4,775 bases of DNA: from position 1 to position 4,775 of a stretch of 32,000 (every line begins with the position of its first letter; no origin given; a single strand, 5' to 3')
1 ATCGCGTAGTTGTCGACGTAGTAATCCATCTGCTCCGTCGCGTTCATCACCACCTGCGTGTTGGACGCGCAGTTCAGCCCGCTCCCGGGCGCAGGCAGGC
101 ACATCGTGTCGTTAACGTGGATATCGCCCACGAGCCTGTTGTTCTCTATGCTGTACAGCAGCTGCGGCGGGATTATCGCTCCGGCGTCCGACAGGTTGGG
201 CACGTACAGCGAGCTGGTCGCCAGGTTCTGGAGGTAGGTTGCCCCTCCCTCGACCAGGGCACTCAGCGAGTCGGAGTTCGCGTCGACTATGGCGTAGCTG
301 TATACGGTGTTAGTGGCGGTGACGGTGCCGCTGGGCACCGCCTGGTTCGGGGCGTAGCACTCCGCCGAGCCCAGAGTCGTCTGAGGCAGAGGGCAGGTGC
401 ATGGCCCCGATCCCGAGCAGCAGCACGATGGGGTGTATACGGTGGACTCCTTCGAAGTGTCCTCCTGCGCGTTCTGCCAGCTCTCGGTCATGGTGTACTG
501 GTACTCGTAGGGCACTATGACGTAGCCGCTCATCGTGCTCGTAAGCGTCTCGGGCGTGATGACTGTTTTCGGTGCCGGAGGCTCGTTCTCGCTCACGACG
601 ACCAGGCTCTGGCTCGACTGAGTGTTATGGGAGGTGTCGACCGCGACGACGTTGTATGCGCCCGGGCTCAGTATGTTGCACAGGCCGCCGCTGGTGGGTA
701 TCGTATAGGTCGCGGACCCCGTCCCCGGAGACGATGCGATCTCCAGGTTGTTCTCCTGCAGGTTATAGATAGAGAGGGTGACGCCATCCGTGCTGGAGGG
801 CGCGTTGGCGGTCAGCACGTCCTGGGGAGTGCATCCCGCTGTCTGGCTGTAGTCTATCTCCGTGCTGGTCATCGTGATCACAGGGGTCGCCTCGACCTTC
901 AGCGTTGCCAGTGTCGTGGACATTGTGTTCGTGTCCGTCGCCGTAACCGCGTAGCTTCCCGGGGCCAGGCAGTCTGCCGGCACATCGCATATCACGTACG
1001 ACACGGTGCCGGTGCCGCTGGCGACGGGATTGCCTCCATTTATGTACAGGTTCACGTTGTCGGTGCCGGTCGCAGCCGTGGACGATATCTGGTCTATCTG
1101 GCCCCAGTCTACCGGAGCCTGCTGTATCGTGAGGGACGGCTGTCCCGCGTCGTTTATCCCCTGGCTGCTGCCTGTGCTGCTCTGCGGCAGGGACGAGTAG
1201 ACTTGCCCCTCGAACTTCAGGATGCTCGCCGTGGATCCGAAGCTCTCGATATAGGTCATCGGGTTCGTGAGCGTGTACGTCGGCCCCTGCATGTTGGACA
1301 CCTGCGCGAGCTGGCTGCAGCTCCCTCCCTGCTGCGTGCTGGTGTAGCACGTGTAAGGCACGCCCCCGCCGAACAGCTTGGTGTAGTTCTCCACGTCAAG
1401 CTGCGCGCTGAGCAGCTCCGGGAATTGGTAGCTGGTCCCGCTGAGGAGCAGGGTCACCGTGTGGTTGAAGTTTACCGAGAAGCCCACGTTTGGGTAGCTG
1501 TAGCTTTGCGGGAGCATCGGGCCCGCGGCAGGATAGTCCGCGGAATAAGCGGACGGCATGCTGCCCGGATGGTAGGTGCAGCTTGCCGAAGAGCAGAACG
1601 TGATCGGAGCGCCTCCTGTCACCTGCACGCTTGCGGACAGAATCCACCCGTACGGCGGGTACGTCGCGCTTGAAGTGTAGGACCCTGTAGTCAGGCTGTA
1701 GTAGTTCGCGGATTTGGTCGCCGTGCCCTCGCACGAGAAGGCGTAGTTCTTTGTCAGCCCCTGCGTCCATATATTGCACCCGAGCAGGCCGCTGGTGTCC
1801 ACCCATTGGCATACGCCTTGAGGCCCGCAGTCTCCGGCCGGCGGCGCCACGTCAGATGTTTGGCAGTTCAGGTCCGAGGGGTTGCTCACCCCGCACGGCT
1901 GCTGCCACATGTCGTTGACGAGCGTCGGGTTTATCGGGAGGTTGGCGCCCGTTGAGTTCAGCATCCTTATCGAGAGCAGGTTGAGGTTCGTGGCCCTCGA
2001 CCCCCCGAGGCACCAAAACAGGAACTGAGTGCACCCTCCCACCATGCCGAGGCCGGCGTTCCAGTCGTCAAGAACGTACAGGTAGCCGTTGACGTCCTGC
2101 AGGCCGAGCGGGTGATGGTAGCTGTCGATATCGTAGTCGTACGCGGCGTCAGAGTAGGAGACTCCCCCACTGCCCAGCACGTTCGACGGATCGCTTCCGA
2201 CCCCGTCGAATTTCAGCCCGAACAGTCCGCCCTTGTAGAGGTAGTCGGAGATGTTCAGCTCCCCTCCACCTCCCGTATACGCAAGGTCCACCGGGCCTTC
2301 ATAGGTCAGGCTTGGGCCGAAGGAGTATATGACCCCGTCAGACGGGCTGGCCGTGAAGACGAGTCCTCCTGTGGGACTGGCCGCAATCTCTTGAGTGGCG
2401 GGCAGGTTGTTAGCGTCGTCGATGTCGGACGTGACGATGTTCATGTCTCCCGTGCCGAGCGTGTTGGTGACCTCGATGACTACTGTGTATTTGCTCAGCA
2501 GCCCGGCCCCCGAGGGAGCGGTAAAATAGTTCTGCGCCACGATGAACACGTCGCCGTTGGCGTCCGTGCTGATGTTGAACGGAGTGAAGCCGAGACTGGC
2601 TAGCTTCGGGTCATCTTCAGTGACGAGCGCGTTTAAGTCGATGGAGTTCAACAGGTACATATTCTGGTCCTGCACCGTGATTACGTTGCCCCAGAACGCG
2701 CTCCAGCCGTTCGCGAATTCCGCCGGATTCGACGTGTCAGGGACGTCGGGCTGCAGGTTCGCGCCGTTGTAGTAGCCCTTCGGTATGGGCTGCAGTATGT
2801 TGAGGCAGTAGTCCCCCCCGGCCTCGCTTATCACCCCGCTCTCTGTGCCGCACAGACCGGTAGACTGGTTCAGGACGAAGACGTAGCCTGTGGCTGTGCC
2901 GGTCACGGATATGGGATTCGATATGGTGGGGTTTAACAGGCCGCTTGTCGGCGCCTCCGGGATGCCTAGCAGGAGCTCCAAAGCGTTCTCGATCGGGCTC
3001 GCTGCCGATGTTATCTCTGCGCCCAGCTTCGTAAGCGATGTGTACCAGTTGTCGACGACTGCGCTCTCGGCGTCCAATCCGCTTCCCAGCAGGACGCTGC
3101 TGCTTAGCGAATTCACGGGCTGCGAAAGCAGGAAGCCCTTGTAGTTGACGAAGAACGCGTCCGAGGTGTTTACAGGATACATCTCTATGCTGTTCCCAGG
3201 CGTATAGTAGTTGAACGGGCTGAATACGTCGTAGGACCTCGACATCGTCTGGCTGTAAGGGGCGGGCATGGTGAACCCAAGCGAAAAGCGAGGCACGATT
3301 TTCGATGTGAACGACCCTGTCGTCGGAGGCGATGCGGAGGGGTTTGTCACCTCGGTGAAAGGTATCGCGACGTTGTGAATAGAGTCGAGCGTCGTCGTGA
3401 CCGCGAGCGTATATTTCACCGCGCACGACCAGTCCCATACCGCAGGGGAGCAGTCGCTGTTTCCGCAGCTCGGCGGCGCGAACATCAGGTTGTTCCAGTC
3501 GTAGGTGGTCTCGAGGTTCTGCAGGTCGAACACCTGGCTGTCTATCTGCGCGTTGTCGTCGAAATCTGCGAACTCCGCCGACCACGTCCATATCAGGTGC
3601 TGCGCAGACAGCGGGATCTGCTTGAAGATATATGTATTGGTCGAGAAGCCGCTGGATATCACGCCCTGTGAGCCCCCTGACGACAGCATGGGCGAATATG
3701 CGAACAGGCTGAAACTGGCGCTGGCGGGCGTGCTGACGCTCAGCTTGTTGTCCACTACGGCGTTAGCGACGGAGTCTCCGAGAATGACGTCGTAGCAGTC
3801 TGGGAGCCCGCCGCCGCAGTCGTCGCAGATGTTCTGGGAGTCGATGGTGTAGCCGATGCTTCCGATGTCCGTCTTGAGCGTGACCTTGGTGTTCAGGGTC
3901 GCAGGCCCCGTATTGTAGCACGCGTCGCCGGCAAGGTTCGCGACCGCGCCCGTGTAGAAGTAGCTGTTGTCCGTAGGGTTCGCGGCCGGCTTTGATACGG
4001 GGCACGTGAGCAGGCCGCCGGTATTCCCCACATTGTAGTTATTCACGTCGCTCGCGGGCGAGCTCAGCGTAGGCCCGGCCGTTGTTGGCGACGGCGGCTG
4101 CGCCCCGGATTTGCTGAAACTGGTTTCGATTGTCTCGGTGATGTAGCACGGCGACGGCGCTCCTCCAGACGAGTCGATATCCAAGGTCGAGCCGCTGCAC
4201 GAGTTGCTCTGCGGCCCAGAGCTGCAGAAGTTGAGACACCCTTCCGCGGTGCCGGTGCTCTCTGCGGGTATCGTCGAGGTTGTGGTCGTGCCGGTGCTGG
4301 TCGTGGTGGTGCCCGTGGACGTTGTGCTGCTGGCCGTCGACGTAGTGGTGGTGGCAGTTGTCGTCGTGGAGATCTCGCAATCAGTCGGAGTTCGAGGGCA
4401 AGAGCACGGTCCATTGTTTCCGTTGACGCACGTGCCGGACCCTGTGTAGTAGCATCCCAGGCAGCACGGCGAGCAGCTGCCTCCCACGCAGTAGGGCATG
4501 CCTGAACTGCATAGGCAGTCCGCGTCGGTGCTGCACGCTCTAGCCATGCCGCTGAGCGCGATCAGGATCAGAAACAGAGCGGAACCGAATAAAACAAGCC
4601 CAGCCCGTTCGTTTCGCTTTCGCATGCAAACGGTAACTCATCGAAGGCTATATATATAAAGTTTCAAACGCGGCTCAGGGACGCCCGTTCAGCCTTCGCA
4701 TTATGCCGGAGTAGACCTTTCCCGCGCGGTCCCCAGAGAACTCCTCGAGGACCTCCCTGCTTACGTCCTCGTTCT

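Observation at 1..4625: Giant (>1,540 aa, still open at the window edge) secreted cysteine-rich surface protein missed by the ORF track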

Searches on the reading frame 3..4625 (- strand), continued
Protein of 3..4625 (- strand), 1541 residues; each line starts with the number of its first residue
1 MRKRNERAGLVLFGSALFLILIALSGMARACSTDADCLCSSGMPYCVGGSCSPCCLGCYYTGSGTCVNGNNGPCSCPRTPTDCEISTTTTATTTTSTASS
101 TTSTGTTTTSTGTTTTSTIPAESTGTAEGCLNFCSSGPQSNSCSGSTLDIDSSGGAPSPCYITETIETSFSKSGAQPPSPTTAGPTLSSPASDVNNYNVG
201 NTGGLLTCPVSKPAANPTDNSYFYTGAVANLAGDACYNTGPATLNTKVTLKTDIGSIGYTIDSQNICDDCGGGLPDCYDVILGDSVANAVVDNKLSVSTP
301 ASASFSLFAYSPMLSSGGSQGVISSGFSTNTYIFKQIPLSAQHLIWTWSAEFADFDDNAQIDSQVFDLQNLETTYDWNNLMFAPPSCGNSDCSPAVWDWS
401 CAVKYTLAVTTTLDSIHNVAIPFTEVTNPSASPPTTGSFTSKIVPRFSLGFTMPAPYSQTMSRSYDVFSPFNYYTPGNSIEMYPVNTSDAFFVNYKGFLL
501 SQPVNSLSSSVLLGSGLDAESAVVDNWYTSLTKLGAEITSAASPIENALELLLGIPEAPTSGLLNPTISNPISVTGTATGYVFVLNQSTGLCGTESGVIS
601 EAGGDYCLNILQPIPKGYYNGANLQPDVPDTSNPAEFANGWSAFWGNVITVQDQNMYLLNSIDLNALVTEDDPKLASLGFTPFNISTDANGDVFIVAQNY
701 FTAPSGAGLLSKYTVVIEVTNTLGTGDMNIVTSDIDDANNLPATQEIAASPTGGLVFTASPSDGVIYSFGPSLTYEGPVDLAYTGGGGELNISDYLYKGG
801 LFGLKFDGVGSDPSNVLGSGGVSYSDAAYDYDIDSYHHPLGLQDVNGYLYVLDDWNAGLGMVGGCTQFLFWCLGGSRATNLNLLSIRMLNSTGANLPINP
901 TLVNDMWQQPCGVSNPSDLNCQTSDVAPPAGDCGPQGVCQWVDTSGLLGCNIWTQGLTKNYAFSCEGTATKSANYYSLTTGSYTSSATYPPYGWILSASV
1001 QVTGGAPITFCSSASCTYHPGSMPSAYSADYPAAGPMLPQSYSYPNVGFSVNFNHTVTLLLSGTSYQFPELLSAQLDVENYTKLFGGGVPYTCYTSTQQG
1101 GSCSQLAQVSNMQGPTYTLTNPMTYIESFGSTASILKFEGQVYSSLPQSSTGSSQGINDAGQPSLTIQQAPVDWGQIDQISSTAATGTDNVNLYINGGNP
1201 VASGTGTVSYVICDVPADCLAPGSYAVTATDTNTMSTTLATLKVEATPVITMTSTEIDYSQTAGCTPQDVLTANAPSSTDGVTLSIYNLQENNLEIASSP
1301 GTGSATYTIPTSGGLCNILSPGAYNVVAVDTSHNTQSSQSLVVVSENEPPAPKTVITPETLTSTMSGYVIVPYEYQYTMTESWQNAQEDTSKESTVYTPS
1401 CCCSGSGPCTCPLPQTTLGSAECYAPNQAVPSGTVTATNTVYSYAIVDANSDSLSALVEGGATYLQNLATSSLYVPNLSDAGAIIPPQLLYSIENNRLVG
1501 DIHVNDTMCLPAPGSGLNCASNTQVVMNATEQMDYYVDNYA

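Call 80: search_protein_families(library=ncbifam, proteins=[L001:15843-17123:+], max_evalue=0.01)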
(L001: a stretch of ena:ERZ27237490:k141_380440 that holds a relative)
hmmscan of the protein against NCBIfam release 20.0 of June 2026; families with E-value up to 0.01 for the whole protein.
L001:15843-17123:+ (426 aa): 1 family
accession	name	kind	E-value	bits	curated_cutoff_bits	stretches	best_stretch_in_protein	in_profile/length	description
NF045487.1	ASRP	equivalog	0.0066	15.1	300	1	162-285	371-483/593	archaea-specific SMC-related protein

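Call 94: search_protein_families(library=pfam, proteins=[L001:17366-18922:-], max_evalue=0.1)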
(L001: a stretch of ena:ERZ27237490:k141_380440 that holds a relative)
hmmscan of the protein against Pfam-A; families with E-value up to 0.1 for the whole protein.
L001:17366-18922:- (518 aa): 1 family
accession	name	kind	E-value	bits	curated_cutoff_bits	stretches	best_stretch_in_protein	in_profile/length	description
PF08321.18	PPP5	-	0.025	15.2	23.5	0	390-445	12-66/93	PPP5 TPR repeat region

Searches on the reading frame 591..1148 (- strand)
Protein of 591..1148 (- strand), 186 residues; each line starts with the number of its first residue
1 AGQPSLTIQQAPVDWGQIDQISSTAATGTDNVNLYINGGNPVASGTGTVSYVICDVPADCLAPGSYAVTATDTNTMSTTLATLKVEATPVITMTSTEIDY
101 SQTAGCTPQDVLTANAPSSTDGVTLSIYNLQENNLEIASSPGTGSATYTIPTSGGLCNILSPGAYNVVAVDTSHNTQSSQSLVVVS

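Call 86: search_solved_structures(query=window:591-1148:-, max_evalue=10)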
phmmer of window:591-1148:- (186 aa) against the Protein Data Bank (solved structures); distinct sequences matched with E-value up to 10: 27.
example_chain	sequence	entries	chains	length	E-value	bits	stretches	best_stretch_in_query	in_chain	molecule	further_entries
4zpo_A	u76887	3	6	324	0.3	14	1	35-102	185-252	MCG133388, isoform CRA_f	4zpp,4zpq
4zpn_A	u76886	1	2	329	0.31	14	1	35-102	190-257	MCG133388, isoform CRA_f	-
7dib_A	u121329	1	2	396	0.33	13.9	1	112-178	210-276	D-threonine aldolase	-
6xx0_C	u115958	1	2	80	0.4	13.6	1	74-134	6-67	Ubv-LIN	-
3v6c_B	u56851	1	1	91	0.47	13.4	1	73-134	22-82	Ubiquitin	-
9m9g_A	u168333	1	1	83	0.84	12.6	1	79-135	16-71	NMR structure of ProteinMPNN-designed ubiquitin variant R10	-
1zw7_A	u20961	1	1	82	0.93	12.4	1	75-134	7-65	Ubiquitin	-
2xk5_B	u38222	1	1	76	0.99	12.3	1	77-134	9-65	UBIQUITIN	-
6qk9_A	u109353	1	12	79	1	12.3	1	78-134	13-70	Polyubiquitin-B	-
5lrv_B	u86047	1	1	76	1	12.3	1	78-134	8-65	Polyubiquitin-B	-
5zd0_A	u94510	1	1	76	1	12.3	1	79-136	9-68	ubiquitin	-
6bva_B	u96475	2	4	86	1.1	12.2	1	82-134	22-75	Polyubiquitin-B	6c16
4pih_A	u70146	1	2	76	1.1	12.2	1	76-134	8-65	Ubiquitin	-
6byh_C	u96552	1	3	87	1.1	12.2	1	80-134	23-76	Polyubiquitin-B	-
3v6e_B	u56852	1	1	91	1.2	12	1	73-134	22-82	Ubiquitin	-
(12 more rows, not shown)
